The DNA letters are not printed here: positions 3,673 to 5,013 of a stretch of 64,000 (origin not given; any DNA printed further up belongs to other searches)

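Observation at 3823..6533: DNA methyltransferase packed behind two unknown genes (346 aa plus a ~61-aa single-TM protein): an atypical R-M-like or methylation-coupled module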

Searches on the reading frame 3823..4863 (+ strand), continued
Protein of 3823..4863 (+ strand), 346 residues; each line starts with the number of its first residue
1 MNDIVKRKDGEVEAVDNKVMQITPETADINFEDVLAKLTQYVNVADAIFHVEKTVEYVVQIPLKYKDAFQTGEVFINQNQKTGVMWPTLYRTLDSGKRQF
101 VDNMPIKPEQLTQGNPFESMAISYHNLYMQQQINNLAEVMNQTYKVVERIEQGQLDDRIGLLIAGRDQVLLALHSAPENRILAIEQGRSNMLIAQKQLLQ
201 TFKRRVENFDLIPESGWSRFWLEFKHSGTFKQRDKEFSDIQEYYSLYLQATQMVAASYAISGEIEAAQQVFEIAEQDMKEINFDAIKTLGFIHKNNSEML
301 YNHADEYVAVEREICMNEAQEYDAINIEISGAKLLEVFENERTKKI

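Call 23: search_protein_families(library=pfam, proteins=[L032:2499-4280:+, L032:4267-5538:+, L032:5539-5874:+, L032:7206-10310:+, L034:7256-9373:+, L018:7258-8766:+, L036:7133-7684:+, L036:7662-8402:+, L020:3052-4842:+, L036:5345-5866:+], max_evalue=0.001)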
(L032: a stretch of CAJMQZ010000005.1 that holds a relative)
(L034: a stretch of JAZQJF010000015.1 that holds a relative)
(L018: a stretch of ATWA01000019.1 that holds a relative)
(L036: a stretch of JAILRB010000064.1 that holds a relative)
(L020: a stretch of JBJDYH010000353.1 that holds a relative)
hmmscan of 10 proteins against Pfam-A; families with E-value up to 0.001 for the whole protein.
L032:2499-4280:+ (593 aa): 3 families
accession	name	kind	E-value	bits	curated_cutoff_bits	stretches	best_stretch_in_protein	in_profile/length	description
PF02384.22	N6_Mtase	-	2.9e-53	181.6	20.4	1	168-489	5-303/311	N-6 DNA Methylase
PF12161.14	HsdM_N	-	1.2e-19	71.8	24.5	1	19-143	3-126/135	HsdM N-terminal domain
PF07669.17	Eco57I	-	4.2e-07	30.6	25.3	1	290-395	71-169/171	Eco57I restriction-modification methylase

L032:4267-5538:+ (423 aa): 1 family
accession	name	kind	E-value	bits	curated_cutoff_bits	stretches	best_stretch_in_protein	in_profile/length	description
PF01420.25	Methylase_S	-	6.7e-13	49.6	22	1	66-195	47-168/168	Type I restriction modification DNA specificity domain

L032:5539-5874:+ (111 aa): 0 families

L032:7206-10310:+ (1034 aa): 5 families
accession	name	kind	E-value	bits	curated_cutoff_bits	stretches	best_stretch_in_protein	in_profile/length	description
PF18766.7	SWI2_SNF2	-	2.5e-24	86.6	26.7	1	297-449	1-143/221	SWI2/SNF2 ATPase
PF04851.21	ResIII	-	6.2e-16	59.2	22.5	1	294-445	4-146/164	Type III restriction enzyme, res subunit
PF04313.20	HSDR_N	-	1.7e-14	54.6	25.1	1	124-215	105-195/198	Type I restriction enzyme R protein N terminus (HSDR_N)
PF22679.2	T1R_D3-like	-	4.3e-14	53.7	27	1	683-743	97-156/158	Type I restriction enzyme subunit R domain 3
PF00270.35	DEAD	-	4.8e-09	36.6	26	1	314-505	13-166/167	DEAD/DEAH box helicase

L034:7256-9373:+ (705 aa): 2 families
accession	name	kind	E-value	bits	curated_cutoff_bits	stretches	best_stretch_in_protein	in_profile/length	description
PF03235.19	GmrSD_N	-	5e-36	125.1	33.2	1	9-226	1-198/199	GmrSD restriction endonuclease, N-terminal domain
PF07510.16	GmrSD_C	-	2.2e-24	86.3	23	1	416-551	2-136/138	GmrSD restriction endonucleases, C-terminal domain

L018:7258-8766:+ (502 aa): 0 families

L036:7133-7684:+ (183 aa): 0 families

L036:7662-8402:+ (246 aa): 4 families
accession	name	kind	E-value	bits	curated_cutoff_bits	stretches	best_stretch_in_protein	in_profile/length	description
PF00583.31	Acetyltransf_1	-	9.1e-12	45.7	20.7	1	97-223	4-116/116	Acetyltransferase (GNAT) family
PF13673.13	Acetyltransf_10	-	1.9e-09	38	23.6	1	108-244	14-127/128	Acetyltransferase (GNAT) domain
PF13508.13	Acetyltransf_7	-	2.3e-07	31.5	27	1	130-224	6-83/84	Acetyltransferase (GNAT) domain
PF13527.13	Acetyltransf_9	-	2.2e-06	28.1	25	1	86-223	2-124/127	Acetyltransferase (GNAT) domain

L020:3052-4842:+ (596 aa): 2 families
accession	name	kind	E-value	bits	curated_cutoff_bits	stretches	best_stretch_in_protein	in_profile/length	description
PF03235.19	GmrSD_N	-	1.2e-36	127.1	33.2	1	10-226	2-198/199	GmrSD restriction endonuclease, N-terminal domain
PF07510.16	GmrSD_C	-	3.2e-24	85.8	23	1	306-440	2-137/138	GmrSD restriction endonucleases, C-terminal domain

L036:5345-5866:+ (173 aa): 1 family
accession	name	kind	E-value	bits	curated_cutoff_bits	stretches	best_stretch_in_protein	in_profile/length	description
PF13563.12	2_5_RNA_ligase2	-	7.3e-07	29.8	27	1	53-161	42-147/152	2'-5' RNA ligase superfamily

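Call 24: predict_structure(alignment_id=A1)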
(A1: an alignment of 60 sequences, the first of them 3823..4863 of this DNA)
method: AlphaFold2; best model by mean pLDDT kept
length: 346 residues; sequences in the alignment: 60
mean_pLDDT: 70.4   pTM: 0.58
mean pLDDT of the five models: 70.4, 67.1, 65.9, 65.3, 64.5
residues with pLDDT >= 90: 57; 70-90: 138; 50-70: 99; < 50: 52
segments of 3 or more residues with pLDDT < 50: 1-15, 43-57, 108-116, 146-148, 341-346
pLDDT, mean of each block of 10 residues (from residue 1): 34 47 63 61 43 41 70 75 69 81 58 44 58 58 51 66 79 75 86 91 92 89 87 89 88 85 87 94 91 81 90 80 57 54 38
secondary structure, 60 per line:
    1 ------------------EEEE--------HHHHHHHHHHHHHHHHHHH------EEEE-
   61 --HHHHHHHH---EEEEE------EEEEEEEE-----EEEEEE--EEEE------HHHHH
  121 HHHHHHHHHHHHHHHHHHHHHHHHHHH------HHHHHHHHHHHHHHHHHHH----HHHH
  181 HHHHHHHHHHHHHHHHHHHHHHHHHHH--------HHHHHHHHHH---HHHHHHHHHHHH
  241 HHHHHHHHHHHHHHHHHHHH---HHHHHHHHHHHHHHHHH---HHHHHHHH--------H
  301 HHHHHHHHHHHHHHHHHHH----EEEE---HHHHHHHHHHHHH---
elements in order: E19-22 H31-49 E56-59 H63-70 E74-78 E85-92 E98-103 E106-109 H116-147 H154-172 H177-207 H216-225 H229-260 H264-280 H284-291 H300-319 E324-327 H331-343

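Call 27: fold_search(model_id=the predicted structure, library=pdb)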
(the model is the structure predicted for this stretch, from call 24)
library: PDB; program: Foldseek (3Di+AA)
matches with E <= 10: 639; with E <= 0.001: 0
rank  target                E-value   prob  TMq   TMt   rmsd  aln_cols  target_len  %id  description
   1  9jht_B                2.1e-03  0.99  0.25  0.31  16.2       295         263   10  Jumbo phage Killer B (released 2025-04-16)
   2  9jht_A                2.9e-02  0.91  0.26  0.32  15.7       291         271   11  Jumbo phage Killer B (released 2025-04-16)
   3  8sbj_B                5.3e-02  0.21  0.13  0.16  26.8       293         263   10  Co-structure Phosphatidylinositol 4,5-bisphosphate 3-kinase catalytic subunit alpha isoform complexed with brain penet (released 2023-07-19)
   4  8e0m_E                7.5e-02  0.93  0.24  0.43   8.9       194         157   14  Homotrimeric variant of tcTRP9, BGL15 (released 2023-04-12)
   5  8e0o_B                1.4e-01  0.85  0.25  0.40  18.7       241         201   12  Heterotrimeric variant of tcTRP9, hetBGL03-15-18 (released 2023-04-12)
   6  8sbc_B                1.5e-01  0.13  0.12  0.14  26.1       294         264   10  Co-structure of Phosphatidylinositol 4,5-bisphosphate 3-kinase catalytic subunit alpha isoform and brain penetrant inh (released 2023-07-19)
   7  8v8v_D                2.1e-01  0.08  0.09  0.12  22.0       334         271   10  PI3Ka H1047R co-crystal structure with inhibitor in cryptic pocket near H1047R (compound 7). (released 2024-03-20)
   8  8t8m_A                2.4e-01  0.33  0.22  0.13  19.8       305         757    8  Quis-bound intermediate mGlu5 (released 2023-10-11)
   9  6ygj_F                2.5e-01  0.23  0.15  0.22  19.1       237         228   12  small-molecule stabilizer of 14-3-3 and the Carbohydrate Response Element Binding Protein (ChREBP) protein-protein int (released 2020-09-16)
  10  5ukj_B                2.5e-01  0.10  0.12  0.14  26.1       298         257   10  The co-structure of N,N-dimethyl-4-[(6R)-6-methyl-5-(1H-pyrrolo[2,3- b]pyridin-4-yl)-4,5,6,7-tetrahydropyrazolo[1,5- a (released 2017-05-10)
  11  8v8i_D                2.7e-01  0.10  0.11  0.15  26.7       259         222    9  PI3Ka H1047R co-crystal structure with inhibitor in cryptic pocket (compound 5). (released 2024-03-20)
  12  3jch_C                2.8e-01  0.11  0.15  0.16  36.0       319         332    9  Cryo-EM structure of the magnesium channel CorA in the magnesium-free, asymmetric open state II (released 2016-02-17)
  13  7tz7_B                3.1e-01  0.09  0.12  0.14  25.3       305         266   10  PI3K alpha in complex with an inhibitor (released 2022-05-18)
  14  8e0o_A                3.4e-01  0.77  0.23  0.49  13.3       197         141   13  Heterotrimeric variant of tcTRP9, hetBGL03-15-18 (released 2023-04-12)
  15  5uk8_B                4.2e-01  0.05  0.09  0.11  26.6       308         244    9  The co-structure of (R)-4-(6-(1-(cyclopropylsulfonyl)cyclopropyl)-2-(1H-indol-4-yl)pyrimidin-4-yl)-3-methylmorpholine  (released 2017-06-14)
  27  9fed                  5.1e-01  0.23  0.16  0.28  26.5       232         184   10  Single-chain chimeric protein mimicking the interaction between HR1 and HR2 in HIV gp41 (released 2025-05-28)
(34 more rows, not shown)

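Call 28: fold_search(model_id=the predicted structure, library=viral)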
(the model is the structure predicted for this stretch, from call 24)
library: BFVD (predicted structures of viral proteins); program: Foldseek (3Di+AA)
matches with E <= 10: 547; with E <= 0.001: 1
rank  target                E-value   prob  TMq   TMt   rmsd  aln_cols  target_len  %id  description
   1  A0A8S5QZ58            3.6e-04  0.99  0.26  0.24  19.3       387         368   10  Uncharacterized protein [Siphoviridae sp. ctoiA13]
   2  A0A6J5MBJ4            2.5e-02  0.28  0.13  0.10  27.6       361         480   10  Uncharacterized protein [uncultured Caudovirales phage]
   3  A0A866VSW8            2.8e-02  0.47  0.22  0.23  29.2       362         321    9  G protein-coupled receptor-4A [Elephant endotheliotropic herpesvirus 3A]
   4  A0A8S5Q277            4.2e-02  0.23  0.16  0.07  30.1       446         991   11  Uncharacterized protein [Siphoviridae sp. ctLqe90]
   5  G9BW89                6.2e-02  0.20  0.15  0.18  32.1       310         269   15  (no name in the UniProt tables at hand)
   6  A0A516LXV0            8.9e-02  0.12  0.11  0.10  23.7       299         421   11  (no name in the UniProt tables at hand)
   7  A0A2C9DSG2            9.4e-02  0.28  0.16  0.14  25.2       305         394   11  Uncharacterized protein [Western grey kangaroopox virus]
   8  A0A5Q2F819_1          1.0e-01  0.12  0.13  0.06  34.2       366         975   13  Tape measure protein [Gordonia phage Sixama]
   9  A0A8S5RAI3            1.1e-01  0.16  0.13  0.08  26.8       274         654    9  GDSL like Lipase Acylhydrolase (Fragment) [Siphoviridae sp. ctkfT29]
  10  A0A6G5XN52            1.3e-01  0.25  0.16  0.05  22.3       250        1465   13  (no name in the UniProt tables at hand)
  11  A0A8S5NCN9            1.3e-01  0.20  0.12  0.05  24.7       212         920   12  SH3 domain protein [Caudovirales sp. ctSxd6]
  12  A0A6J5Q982            1.4e-01  0.10  0.13  0.09  35.3       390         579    9  Uncharacterized protein [uncultured Caudovirales phage]
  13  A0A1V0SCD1            1.5e-01  0.14  0.16  0.14  27.7       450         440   10  Uncharacterized protein [Catovirus CTV1]
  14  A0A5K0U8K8            1.5e-01  0.08  0.11  0.12  33.6       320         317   14  Uncharacterized protein [Yasminevirus sp. GU-2018]
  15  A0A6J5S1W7            1.6e-01  0.10  0.13  0.12  28.7       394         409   11  Uncharacterized protein [uncultured Caudovirales phage]
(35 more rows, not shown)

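Call 30: search_solved_structures(query=A1, max_evalue=10)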
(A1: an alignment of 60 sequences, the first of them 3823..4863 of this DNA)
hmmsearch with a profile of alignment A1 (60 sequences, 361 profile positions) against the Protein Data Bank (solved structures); distinct sequences matched with E-value up to 10: 3.
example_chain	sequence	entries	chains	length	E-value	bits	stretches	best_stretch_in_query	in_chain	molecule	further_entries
2xdj_A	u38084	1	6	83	0.25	13.4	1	162-216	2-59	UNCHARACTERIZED PROTEIN YBGF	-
3kka_C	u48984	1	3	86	0.47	12.5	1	118-182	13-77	EPHRIN TYPE-A RECEPTOR 2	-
2wz7_A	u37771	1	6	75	0.59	12.2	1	162-214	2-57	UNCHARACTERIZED PROTEIN YBGF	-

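Call 40: search_protein_families(library=pfam, proteins=[L011:1077-2402:+, L011:2469-5450:+, L011:7079-9397:-, L018:1742-3349:+, L018:3762-5333:+, L018:9237-10985:+, L024:70-4206:+, L024:4327-5613:+, L024:7297-10347:-, L028:5560-7044:+], max_evalue=0.001)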
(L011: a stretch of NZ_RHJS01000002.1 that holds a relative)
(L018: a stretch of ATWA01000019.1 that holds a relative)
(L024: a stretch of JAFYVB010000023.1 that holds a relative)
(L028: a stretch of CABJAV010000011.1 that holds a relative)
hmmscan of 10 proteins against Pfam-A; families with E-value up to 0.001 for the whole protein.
L011:1077-2402:+ (441 aa): 0 families

L011:2469-5450:+ (993 aa): 1 family
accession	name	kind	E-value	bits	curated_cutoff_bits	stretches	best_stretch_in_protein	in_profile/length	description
PF10145.14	PhageMin_Tail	-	1.4e-53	182.2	33.2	1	208-407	1-201/201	Phage-related minor tail protein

L011:7079-9397:- (772 aa): 0 families

L018:1742-3349:+ (535 aa): 3 families
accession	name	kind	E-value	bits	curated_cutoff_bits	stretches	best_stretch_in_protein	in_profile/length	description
PF00239.26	Resolvase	-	2.8e-33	115.5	23.3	1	36-183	1-143/145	Resolvase, N terminal domain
PF07508.19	Recombinase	-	2.9e-26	92.1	21.1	1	206-304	2-96/102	Recombinase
PF13408.12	Zn_ribbon_recom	-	2.5e-14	53.8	25.3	1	328-387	1-57/58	Recombinase zinc beta ribbon domain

L018:3762-5333:+ (523 aa): 4 families
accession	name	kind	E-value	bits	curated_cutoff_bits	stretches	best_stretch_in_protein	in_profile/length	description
PF00239.26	Resolvase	-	3.5e-36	124.9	23.3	1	29-177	1-144/145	Resolvase, N terminal domain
PF07508.19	Recombinase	-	4.4e-23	81.9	21.1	1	200-306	1-100/102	Recombinase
PF13408.12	Zn_ribbon_recom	-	2.9e-12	47.2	25.3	1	327-389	2-58/58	Recombinase zinc beta ribbon domain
PF04500.22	FLYWCH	-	0.00015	22.2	23.6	1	346-386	24-56/62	FLYWCH zinc finger domain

L018:9237-10985:+ (582 aa): 1 family
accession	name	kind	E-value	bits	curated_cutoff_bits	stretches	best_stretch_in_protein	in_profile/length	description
PF03235.19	GmrSD_N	-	1.8e-32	113.5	33.2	1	11-258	3-196/199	GmrSD restriction endonuclease, N-terminal domain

L024:70-4206:+ (1378 aa): 3 families
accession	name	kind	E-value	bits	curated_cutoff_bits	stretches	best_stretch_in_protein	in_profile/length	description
PF17167.11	Glyco_hydro_94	-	2.3e-83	280.7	27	1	899-1306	1-420/420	Glycosyl hydrolase 94 superfamily, catalytic domain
PF06165.18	GH94_b-supersand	-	6.5e-46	157.3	23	2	203-435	3-251/251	Glycosyl hydrolase 94, supersandwich domain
PF10091.15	Glycoamylase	-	1.9e-07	31.3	27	1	39-146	109-210/221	Putative glucoamylase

L024:4327-5613:+ (428 aa): 7 families
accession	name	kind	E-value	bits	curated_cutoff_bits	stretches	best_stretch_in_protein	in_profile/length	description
PF13365.12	Trypsin_2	-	4.3e-31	109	27.6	1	106-250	1-144/144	Trypsin-like peptidase domain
PF13180.12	PDZ_2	-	2.4e-14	53.8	27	1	315-402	1-77/80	PDZ domain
PF00089.32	Trypsin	-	2.3e-13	50.9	20.6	1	94-280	11-219/220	Trypsin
PF17820.7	PDZ_6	-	2.2e-11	43.8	27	1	339-369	1-31/54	PDZ domain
PF00595.29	PDZ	-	1e-08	35.9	23.2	1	313-379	8-66/81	PDZ domain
PF04495.20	GRASP55_65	-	0.00033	21.4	27.7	1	314-397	25-103/138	GRASP55/65 PDZ-like domain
PF14685.13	PDZ_Tricorn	-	0.00049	20.5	25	0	342-397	26-81/88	Tricorn protease PDZ domain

L024:7297-10347:- (1016 aa): 6 families
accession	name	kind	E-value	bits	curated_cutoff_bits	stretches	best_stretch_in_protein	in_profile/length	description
PF02836.23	Glyco_hydro_2_C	-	6.9e-89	298.4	21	1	301-622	1-300/302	Glycosyl hydrolases family 2, TIM barrel domain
PF02929.23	Bgal_small_N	-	3.9e-66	223.7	25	1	749-1007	1-243/248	Beta galactosidase small chain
PF02837.24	Glyco_hydro_2_N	-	2e-41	142.2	28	1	44-208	1-169/169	Glycosyl hydrolases family 2, sugar binding domain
PF16353.11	LacZ_4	-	1.3e-13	51.5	27.3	1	634-722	1-86/87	Beta-galactosidase, domain 4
PF22666.2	Glyco_hydro_2_N2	-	8.8e-07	29.6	27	1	115-178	52-117/167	Glycosyl hydrolase 2 galactose-binding domain-like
PF00703.27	Glyco_hydro_2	-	9.4e-07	30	23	1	211-298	2-108/109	Glycosyl hydrolases family 2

L028:5560-7044:+ (494 aa): 3 families
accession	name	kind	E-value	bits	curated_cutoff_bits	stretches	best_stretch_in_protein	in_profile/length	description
PF00293.34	NUDIX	-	1.1e-17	64.7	21.1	1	6-113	5-119/134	NUDIX domain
PF14815.12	NUDIX_4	-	1.1e-13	51.4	35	1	31-126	23-112/113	NUDIX domain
PF22327.2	Nudt16-like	-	0.00015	22.2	27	1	31-69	31-70/161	U8 snoRNA-decapping enzyme-like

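Call 41: search_protein_representatives(alignment_id=A1)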
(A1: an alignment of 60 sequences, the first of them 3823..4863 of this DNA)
Query: 60 sequences, 361 profile positions. Proteins with E-value up to 0.001 (for the whole library): 488; up to 1e-10: 237; up to 1e-30: 115. The best 150 are listed.
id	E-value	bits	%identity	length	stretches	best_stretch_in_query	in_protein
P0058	2.9e-167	572.5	-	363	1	3-361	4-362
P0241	3.5e-145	499.9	-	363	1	9-361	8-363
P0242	5.0e-140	482.9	-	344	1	13-350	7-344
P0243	4.0e-125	433.9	-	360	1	16-360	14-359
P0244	2.1e-123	428.2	-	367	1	8-360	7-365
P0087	9.5e-123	426.1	-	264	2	47-277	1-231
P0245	3.9e-122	424.1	-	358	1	8-353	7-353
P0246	4.0e-121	420.7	-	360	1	10-357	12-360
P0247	8.8e-121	419.6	-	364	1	13-360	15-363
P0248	5.6e-118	410.4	-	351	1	9-352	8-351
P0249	5.8e-117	407.1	-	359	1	5-357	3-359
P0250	1.1e-116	406.2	-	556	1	3-351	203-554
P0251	2.3e-116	405.1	-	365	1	12-354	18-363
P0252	4.6e-115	400.8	-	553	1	3-359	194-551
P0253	5.4e-113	394.0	-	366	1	2-359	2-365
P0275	5.3e-92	324.9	-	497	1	12-254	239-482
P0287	3.4e-78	279.5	-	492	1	13-352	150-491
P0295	2.2e-69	250.5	-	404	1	43-344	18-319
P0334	6.6e-37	143.7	-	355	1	1-349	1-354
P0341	1.3e-33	132.9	-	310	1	3-121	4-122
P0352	7.4e-31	123.8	-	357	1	3-344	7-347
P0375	6.3e-25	104.3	-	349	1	4-352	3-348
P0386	1.0e-23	100.3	-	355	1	4-352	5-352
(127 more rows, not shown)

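Call 42: search_protein_families(library=pfam, proteins=[P0250, P0252, P0275, P0287, P0295, P0341, P0375, P0386, P0352, P0334], max_evalue=0.01)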
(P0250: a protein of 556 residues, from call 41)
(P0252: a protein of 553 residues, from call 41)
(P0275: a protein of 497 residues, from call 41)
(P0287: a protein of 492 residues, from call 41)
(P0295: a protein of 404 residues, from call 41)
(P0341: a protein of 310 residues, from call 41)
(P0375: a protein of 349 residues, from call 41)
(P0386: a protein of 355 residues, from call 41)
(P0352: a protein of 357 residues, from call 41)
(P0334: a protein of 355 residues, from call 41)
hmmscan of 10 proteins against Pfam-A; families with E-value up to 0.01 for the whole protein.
P0250 (556 aa): 7 families
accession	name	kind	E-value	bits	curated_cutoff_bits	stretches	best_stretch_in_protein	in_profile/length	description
PF13649.12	Methyltransf_25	-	1.7e-12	48.3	27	1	41-129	1-97/97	Methyltransferase domain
PF08241.18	Methyltransf_11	-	6.3e-11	43.2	21.2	1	42-132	1-94/95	Methyltransferase domain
PF08242.18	Methyltransf_12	-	2.7e-08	34.9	30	1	42-130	1-97/98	Methyltransferase domain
PF13489.12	Methyltransf_23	-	4.1e-08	33.6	27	1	28-134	13-117/164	Methyltransferase domain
PF13847.12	Methyltransf_31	-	1.2e-07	32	27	1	37-134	3-110/145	Methyltransferase domain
PF03848.20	TehB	-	1.9e-06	27.9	20.4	1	37-125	30-124/193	Tellurite resistance protein TehB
PF02353.26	CMAS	-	0.00032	20.5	27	1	35-133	60-164/273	Mycolic acid cyclopropane synthetase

P0252 (553 aa): 0 families

P0275 (497 aa): 8 families
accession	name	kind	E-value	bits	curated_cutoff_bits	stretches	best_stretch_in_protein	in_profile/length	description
PF13649.12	Methyltransf_25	-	4.8e-14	53.3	27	1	61-149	1-97/97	Methyltransferase domain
PF08241.18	Methyltransf_11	-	6e-13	49.7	21.2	1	62-153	1-95/95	Methyltransferase domain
PF13489.12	Methyltransf_23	-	1.9e-12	47.7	27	1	39-154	4-117/164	Methyltransferase domain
PF08242.18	Methyltransf_12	-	3.6e-11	44.1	30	1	62-150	1-97/98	Methyltransferase domain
PF13847.12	Methyltransf_31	-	3.3e-05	24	27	1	57-98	3-47/145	Methyltransferase domain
PF03848.20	TehB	-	4.7e-05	23.3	20.4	1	53-149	26-128/193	Tellurite resistance protein TehB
PF05891.18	Methyltransf_PK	-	0.00019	21.5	27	1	47-153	45-159/218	AdoMet dependent proline di-methyltransferase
PF01135.25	PCMT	-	0.00029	21.1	20.3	1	22-99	38-118/210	Protein-L-isoaspartate(D-aspartate) O-methyltransferase (PCMT)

P0287 (492 aa): 0 families

P0295 (404 aa): 0 families

P0341 (310 aa): 2 families
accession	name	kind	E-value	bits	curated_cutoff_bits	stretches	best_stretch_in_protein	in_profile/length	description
PF00149.33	Metallophos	-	3e-08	34.8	21.5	1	148-262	2-104/191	Calcineurin-like phosphoesterase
PF12850.12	Metallophos_2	-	0.0053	17.2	27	0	148-267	2-91/154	Calcineurin-like phosphoesterase superfamily domain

P0375 (349 aa): 0 families

P0386 (355 aa): 0 families

P0352 (357 aa): 0 families

P0334 (355 aa): 1 family
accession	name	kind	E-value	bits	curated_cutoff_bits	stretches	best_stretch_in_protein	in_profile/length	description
PF00503.26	G-alpha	-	0.00051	19.7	48.8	1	92-176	18-84/333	G-protein alpha subunit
